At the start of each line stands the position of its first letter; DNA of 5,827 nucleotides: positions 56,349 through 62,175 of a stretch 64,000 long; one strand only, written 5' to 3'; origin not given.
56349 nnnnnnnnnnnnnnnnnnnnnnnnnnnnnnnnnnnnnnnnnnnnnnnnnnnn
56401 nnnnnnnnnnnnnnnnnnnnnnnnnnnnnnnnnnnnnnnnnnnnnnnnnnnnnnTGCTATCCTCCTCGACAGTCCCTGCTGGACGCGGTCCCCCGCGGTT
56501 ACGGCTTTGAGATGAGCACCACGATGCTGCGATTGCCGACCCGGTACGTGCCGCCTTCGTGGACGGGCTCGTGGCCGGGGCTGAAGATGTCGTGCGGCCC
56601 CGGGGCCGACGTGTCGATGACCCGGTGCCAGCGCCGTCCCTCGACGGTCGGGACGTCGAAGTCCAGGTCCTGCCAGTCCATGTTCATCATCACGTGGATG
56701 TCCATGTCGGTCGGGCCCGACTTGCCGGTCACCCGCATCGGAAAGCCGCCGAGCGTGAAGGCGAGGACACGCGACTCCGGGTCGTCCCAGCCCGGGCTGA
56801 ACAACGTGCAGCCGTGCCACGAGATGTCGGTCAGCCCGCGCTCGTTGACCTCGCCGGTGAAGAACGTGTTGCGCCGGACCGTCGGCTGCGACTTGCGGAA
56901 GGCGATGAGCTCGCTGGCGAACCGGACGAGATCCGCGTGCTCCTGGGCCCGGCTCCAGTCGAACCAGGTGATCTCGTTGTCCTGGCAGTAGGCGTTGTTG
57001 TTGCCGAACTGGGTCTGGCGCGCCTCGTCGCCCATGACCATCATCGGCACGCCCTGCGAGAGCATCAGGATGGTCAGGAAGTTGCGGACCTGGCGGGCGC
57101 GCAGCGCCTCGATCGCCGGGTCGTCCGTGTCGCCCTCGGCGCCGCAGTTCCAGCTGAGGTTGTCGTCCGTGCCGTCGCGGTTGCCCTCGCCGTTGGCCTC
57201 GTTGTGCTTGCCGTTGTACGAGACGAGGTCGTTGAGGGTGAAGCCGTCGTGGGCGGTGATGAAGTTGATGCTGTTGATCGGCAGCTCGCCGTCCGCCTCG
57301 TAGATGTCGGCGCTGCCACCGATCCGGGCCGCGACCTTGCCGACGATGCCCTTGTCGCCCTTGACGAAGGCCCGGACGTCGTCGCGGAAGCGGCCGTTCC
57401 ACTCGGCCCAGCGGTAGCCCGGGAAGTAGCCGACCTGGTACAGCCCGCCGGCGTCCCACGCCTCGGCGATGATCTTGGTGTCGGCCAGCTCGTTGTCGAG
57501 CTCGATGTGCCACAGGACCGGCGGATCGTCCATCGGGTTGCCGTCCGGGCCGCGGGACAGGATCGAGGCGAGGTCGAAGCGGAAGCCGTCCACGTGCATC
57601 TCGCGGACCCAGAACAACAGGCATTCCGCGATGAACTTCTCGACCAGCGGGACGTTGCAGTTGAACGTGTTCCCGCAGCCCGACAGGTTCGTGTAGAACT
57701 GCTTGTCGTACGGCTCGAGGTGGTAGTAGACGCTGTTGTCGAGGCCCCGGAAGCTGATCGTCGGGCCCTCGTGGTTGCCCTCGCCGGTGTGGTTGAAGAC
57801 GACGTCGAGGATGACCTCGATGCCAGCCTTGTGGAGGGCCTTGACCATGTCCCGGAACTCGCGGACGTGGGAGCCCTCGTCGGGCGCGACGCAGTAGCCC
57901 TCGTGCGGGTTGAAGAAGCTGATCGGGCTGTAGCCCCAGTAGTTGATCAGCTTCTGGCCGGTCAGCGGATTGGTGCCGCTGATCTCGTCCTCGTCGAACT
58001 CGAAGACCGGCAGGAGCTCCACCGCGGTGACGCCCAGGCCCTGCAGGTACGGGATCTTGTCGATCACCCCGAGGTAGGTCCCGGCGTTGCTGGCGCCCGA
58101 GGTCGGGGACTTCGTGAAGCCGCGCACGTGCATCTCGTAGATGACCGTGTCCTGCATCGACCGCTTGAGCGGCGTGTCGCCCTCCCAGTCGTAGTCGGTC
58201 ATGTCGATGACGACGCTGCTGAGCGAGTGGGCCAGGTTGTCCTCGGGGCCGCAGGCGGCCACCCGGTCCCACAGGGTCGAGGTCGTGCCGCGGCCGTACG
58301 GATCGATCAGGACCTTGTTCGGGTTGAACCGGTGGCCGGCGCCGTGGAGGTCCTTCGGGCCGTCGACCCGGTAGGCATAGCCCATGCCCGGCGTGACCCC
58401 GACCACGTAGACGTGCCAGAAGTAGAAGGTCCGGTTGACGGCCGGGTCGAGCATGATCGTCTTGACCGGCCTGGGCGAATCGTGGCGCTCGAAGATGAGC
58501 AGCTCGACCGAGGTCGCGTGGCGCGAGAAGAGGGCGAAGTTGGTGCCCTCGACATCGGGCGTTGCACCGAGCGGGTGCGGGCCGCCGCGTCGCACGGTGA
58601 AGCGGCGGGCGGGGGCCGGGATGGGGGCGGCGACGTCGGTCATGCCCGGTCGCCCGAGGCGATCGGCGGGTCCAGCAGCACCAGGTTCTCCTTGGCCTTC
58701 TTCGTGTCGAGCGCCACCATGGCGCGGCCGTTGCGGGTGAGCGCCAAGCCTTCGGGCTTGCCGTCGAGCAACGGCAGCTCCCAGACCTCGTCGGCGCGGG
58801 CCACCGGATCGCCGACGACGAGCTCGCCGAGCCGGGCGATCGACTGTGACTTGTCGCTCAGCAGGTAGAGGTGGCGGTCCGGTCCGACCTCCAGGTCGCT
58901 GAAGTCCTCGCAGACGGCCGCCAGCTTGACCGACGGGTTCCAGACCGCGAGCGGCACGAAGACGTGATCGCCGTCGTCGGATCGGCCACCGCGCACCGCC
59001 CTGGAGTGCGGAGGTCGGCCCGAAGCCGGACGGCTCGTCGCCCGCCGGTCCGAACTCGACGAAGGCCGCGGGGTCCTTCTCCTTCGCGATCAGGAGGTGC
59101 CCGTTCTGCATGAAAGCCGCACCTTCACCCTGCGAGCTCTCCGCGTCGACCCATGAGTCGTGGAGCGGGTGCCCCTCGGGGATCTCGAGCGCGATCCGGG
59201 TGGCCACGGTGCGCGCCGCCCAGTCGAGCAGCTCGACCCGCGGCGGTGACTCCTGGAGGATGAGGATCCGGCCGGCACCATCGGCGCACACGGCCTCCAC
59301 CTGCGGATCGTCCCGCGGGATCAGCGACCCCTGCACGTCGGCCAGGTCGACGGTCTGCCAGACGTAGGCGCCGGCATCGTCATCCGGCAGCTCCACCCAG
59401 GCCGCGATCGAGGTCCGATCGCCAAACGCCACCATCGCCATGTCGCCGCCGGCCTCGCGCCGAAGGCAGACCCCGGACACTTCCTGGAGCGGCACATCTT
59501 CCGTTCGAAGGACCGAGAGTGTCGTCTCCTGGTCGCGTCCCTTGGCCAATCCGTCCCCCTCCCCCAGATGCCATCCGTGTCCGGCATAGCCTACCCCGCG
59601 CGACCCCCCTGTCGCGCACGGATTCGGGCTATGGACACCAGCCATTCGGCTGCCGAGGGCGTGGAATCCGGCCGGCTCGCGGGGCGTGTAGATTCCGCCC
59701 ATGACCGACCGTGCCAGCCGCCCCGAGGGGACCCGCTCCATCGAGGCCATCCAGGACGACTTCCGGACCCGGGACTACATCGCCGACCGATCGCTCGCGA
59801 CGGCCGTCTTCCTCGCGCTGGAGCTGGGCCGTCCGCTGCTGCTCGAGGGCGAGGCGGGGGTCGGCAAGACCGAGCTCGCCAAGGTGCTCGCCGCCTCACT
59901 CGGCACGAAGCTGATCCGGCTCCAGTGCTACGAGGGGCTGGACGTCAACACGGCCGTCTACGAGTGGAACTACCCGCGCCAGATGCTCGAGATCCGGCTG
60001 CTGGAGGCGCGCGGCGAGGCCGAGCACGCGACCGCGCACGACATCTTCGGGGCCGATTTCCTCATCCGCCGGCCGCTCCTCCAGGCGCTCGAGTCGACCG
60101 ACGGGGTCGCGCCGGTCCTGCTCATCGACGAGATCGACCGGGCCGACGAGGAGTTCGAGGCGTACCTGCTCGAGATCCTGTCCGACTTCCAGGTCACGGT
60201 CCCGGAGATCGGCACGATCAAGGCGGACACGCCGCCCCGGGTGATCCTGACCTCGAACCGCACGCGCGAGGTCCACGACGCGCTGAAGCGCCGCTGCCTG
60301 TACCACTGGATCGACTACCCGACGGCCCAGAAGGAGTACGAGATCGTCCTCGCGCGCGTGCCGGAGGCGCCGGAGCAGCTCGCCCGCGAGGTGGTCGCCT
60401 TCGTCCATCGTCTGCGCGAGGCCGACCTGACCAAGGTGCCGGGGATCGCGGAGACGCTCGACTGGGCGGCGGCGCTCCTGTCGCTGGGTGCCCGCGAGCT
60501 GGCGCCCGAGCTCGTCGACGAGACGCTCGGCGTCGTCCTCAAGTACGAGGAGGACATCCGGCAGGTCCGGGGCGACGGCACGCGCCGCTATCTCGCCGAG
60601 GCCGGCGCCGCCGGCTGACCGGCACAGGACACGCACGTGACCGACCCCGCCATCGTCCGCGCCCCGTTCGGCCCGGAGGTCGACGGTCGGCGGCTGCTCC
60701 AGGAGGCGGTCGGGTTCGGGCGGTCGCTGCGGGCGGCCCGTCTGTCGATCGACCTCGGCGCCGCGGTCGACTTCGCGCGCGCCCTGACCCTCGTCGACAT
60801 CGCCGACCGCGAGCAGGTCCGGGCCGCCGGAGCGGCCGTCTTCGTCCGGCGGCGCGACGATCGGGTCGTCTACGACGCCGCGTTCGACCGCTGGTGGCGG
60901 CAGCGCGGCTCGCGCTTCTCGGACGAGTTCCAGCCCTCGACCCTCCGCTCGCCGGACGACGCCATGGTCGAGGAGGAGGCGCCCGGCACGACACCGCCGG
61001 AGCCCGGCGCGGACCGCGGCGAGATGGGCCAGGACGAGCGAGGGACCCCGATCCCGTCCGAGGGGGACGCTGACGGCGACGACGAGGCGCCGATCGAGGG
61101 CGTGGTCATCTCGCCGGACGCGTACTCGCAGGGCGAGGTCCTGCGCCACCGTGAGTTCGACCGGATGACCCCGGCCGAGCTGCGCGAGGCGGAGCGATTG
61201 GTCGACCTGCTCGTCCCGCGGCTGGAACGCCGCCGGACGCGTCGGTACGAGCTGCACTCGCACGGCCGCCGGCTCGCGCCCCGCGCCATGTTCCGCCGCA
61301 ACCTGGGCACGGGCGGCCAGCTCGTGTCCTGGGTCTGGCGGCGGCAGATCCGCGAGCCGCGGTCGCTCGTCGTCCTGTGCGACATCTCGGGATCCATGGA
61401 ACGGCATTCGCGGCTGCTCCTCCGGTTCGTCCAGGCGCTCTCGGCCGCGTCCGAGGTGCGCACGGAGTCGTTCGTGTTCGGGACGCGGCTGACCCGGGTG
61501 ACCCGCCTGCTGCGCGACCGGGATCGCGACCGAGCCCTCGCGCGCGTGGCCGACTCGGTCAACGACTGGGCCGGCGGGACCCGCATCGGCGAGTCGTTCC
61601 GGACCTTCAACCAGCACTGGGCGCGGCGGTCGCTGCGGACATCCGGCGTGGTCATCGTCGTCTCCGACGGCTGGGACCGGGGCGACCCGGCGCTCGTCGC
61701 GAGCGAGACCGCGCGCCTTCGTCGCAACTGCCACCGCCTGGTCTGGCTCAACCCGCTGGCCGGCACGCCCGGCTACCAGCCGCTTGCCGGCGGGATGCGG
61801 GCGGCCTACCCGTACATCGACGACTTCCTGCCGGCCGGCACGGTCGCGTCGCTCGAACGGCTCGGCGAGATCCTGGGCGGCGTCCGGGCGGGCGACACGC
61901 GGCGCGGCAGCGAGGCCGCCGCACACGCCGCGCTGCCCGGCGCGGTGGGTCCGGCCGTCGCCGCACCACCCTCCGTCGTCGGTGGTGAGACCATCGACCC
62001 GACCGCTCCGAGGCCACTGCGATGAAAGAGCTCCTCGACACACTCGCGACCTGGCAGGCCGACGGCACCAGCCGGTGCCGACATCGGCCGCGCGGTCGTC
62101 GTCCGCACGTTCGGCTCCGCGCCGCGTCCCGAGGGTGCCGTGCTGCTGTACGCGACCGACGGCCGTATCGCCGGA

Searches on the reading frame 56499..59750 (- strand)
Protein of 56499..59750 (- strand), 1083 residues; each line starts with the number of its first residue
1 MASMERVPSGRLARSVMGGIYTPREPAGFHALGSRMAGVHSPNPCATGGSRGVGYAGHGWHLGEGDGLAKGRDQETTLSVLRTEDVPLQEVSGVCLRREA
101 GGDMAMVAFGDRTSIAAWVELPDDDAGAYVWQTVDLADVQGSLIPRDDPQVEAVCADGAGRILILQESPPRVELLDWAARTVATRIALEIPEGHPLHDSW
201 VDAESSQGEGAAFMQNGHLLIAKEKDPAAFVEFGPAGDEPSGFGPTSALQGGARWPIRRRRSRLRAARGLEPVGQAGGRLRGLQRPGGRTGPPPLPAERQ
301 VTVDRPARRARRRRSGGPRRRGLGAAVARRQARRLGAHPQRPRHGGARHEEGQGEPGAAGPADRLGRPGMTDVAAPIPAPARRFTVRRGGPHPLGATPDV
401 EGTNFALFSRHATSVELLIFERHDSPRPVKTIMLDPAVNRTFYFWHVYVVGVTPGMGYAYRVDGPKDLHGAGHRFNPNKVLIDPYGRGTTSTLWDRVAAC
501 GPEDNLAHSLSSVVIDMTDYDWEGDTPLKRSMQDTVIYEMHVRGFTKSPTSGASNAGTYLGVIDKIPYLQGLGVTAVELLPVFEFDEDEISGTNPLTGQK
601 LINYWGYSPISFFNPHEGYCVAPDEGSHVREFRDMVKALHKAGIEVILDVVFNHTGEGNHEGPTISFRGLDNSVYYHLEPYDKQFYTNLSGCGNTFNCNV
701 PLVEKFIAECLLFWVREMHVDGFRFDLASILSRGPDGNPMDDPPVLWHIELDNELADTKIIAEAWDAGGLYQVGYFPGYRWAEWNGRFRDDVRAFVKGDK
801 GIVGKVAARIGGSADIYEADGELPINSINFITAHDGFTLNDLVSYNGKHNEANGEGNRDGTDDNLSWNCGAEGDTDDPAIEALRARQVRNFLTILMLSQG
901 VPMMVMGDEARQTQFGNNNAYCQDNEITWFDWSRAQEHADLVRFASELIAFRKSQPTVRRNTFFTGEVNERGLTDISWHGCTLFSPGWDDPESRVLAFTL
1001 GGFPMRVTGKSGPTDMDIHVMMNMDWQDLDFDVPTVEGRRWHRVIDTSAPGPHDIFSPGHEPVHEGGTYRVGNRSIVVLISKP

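Call 6: search_protein_families(library=pfam, proteins=[window:56499-59750:-], max_evalue=0.01)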
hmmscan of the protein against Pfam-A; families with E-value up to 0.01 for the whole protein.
window:56499-59750:- (1083 aa): 4 families
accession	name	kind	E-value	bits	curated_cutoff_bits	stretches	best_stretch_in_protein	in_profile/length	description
PF00128.31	Alpha-amylase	-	1.8e-18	67.5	22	1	551-657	10-94/446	Alpha amylase, catalytic domain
PF02922.24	CBM_48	-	1.6e-15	57.6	22.4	1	393-486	1-83/83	Carbohydrate-binding module 48 (Isoamylase N-terminal domain)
PF21156.3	ISOA1-3_C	-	5.4e-08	33.5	27.3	1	978-1060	2-73/106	Isoamylase 1-3, C-terminal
PF21331.3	Isoamylase_C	-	3.4e-06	27.9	27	1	1014-1080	37-107/107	Isoamylase, C-terminal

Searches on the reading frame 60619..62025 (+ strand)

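Call 6: search_protein_families(library=pfam, proteins=[window:60619-62025:+], max_evalue=0.01)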
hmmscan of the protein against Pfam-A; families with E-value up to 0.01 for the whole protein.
window:60619-62025:+ (468 aa): 3 families
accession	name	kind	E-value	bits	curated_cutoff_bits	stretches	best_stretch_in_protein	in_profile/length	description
PF05762.20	VWA_CoxE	-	1.6e-61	208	26.4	1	198-411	8-221/222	VWA domain containing CoxE-like protein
PF13519.12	VWA_2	-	0.00022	22.2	27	1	250-351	1-106/107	von Willebrand factor type A domain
PF00092.34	VWA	-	0.0013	19.4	23.8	1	250-363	2-126/174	von Willebrand factor type A domain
